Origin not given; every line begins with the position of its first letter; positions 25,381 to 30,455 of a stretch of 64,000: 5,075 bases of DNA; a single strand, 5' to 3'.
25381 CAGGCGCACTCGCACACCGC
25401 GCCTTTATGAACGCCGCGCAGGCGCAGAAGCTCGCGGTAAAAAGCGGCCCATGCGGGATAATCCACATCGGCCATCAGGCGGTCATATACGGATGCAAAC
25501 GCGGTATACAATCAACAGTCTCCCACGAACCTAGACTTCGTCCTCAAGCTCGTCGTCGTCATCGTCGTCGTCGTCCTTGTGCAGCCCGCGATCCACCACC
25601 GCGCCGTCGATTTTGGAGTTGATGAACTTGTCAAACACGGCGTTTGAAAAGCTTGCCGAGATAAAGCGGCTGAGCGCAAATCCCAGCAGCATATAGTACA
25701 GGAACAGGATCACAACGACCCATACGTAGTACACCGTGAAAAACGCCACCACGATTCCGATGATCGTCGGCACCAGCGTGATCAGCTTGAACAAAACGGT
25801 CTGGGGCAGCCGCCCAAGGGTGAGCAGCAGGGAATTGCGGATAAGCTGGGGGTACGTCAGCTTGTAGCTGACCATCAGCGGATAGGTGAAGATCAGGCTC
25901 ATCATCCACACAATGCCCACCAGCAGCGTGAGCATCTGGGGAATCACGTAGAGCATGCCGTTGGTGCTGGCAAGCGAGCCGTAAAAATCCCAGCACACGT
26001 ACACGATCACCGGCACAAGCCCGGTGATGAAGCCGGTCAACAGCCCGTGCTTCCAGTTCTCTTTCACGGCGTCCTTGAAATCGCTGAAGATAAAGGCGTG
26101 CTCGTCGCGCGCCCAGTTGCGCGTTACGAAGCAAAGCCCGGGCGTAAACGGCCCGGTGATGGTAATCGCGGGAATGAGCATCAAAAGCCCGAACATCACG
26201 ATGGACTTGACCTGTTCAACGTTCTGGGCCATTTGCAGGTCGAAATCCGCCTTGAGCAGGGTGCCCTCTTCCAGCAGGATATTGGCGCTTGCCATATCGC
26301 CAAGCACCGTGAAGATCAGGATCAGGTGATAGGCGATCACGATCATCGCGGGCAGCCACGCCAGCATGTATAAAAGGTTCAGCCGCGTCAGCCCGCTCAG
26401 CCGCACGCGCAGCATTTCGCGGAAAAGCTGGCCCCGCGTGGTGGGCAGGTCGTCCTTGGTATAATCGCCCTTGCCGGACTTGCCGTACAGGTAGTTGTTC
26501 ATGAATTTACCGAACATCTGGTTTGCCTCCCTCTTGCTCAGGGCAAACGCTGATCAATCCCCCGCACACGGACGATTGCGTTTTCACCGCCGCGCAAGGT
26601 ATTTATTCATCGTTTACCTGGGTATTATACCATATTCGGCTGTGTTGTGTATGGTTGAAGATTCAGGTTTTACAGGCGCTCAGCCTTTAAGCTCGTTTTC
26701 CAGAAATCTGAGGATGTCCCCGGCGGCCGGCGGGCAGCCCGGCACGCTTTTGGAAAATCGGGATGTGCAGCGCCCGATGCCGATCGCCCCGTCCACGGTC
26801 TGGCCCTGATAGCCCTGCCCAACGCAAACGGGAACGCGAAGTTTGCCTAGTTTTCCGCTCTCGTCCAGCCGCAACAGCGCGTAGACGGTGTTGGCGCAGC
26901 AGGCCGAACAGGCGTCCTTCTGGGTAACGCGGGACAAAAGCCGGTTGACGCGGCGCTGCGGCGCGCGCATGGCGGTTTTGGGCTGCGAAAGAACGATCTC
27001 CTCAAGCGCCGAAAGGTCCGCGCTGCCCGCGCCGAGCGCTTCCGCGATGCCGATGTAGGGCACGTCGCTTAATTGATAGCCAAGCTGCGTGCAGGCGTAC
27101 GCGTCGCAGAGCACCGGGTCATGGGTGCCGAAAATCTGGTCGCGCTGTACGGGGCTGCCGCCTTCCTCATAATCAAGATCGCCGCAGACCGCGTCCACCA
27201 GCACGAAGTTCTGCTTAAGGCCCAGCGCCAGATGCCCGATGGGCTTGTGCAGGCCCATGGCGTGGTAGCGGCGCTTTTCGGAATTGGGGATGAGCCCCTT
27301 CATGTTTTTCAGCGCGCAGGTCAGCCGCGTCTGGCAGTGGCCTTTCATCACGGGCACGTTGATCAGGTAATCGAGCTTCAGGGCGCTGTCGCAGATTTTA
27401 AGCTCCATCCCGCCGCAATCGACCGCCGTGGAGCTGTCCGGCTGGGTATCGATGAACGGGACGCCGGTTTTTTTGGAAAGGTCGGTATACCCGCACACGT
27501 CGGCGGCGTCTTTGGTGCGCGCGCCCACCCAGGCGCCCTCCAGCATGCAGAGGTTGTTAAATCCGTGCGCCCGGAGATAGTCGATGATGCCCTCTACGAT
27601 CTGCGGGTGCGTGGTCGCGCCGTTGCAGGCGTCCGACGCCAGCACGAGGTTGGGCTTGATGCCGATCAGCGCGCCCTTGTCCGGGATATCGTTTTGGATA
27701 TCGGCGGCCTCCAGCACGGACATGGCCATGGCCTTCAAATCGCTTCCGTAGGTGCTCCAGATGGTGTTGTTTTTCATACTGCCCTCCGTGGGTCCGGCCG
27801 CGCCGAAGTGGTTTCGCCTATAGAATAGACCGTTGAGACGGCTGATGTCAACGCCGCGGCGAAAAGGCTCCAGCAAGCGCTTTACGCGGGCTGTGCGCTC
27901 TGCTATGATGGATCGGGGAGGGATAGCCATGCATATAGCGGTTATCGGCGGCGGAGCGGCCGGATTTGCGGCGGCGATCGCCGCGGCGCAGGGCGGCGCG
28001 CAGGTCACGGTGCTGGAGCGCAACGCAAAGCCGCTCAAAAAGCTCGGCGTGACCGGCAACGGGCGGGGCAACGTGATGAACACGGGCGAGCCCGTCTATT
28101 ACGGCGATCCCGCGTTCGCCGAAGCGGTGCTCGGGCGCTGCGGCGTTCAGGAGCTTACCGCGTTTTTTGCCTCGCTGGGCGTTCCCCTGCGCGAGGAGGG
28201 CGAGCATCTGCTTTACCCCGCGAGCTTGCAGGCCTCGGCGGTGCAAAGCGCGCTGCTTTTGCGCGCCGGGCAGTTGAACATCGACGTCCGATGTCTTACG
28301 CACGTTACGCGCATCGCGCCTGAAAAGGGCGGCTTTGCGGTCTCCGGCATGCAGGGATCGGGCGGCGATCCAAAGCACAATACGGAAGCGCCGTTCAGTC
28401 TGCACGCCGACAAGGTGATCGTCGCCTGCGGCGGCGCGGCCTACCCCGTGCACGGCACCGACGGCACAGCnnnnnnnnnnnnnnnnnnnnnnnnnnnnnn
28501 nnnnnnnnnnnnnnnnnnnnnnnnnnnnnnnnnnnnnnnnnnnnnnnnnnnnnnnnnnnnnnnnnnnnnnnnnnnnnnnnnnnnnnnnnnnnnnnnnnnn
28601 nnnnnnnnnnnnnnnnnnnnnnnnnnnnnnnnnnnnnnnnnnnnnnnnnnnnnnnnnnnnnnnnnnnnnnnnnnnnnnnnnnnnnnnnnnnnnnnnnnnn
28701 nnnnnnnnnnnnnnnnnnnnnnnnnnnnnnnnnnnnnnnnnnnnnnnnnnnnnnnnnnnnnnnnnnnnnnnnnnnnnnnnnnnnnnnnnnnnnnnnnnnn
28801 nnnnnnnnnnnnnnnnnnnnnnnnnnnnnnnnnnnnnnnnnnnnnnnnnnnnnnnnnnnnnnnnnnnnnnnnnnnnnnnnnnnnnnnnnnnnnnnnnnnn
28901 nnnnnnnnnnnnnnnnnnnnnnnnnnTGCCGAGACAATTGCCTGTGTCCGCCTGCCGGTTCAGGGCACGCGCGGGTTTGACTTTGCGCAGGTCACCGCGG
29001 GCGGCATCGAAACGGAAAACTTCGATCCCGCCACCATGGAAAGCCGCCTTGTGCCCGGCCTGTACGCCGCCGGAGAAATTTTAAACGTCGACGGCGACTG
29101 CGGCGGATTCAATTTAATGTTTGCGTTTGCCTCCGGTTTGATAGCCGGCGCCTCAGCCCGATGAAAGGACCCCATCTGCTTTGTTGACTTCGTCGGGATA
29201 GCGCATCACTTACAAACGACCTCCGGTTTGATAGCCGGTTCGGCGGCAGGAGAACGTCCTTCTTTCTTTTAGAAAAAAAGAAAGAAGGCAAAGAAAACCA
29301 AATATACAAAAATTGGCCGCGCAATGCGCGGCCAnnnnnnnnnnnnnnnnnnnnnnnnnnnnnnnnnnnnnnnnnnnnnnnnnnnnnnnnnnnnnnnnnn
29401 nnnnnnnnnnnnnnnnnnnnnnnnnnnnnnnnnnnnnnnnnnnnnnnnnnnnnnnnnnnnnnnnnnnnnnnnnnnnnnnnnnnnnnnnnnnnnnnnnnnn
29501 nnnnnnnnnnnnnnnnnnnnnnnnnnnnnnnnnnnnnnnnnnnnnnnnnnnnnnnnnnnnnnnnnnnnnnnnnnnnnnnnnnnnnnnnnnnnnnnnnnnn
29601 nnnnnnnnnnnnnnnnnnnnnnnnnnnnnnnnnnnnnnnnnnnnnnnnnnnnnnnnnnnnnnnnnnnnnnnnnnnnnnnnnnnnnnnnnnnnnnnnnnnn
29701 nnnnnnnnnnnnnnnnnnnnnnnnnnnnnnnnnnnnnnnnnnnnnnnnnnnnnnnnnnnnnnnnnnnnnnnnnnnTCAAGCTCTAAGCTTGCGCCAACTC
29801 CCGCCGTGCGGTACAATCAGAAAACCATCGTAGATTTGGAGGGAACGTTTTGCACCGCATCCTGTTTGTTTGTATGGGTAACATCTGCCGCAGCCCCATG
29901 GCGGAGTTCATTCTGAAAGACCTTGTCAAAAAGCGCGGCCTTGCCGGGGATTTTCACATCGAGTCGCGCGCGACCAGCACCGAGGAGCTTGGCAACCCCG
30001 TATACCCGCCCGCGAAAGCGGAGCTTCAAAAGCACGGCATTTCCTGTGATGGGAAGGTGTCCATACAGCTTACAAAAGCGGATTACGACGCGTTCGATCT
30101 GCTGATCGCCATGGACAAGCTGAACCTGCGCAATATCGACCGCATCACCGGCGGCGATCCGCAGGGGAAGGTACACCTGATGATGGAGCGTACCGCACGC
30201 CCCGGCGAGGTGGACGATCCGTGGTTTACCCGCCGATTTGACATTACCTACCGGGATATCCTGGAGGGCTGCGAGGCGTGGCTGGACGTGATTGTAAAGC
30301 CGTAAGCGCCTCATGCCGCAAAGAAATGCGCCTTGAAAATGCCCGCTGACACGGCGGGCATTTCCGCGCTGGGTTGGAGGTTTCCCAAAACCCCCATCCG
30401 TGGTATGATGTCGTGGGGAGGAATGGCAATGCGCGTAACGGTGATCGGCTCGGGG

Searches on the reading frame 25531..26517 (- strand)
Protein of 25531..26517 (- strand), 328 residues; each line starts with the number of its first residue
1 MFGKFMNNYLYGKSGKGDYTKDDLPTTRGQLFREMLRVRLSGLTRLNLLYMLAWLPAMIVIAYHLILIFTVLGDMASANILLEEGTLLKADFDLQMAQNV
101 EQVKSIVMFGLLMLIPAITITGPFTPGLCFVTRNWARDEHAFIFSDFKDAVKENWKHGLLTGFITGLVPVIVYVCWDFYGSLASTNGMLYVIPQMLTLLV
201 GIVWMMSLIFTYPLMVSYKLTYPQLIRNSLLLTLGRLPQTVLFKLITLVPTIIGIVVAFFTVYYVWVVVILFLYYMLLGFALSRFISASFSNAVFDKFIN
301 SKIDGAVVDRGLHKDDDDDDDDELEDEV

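Call 101: search_protein_families(library=pfam, proteins=[window:25531-26517:-], max_evalue=0.00001)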
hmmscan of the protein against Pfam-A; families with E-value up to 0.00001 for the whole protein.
window:25531-26517:- (328 aa): 1 family
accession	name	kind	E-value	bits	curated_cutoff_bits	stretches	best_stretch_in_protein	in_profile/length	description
PF04854.19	DUF624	-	6e-10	39.6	24.2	1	113-174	14-75/77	Protein of unknown function, DUF624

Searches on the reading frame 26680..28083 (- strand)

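Call 101: search_protein_families(library=pfam, proteins=[window:26680-28083:-], max_evalue=0.00001)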
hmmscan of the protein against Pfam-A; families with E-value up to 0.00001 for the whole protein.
window:26680-28083:- (467 aa): 1 family
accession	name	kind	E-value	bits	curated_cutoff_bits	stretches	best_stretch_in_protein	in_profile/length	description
PF04015.17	DUF362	-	4.5e-47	161.1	24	1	140-331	1-199/200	Domain of unknown function (DUF362)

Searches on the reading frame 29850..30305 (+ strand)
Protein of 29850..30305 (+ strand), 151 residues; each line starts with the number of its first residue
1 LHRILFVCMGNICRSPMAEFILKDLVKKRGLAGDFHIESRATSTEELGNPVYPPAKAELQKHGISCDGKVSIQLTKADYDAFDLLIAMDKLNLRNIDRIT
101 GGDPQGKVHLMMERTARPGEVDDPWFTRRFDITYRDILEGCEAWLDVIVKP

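Call 101: search_protein_families(library=pfam, proteins=[window:29850-30305:+], max_evalue=0.00001)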
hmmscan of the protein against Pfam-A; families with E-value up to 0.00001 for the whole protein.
window:29850-30305:+ (151 aa): 1 family
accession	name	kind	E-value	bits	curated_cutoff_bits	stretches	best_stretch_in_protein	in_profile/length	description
PF01451.26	LMWPc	-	1.1e-29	103.9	23.2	1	4-145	1-144/144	Low molecular weight phosphotyrosine protein phosphatase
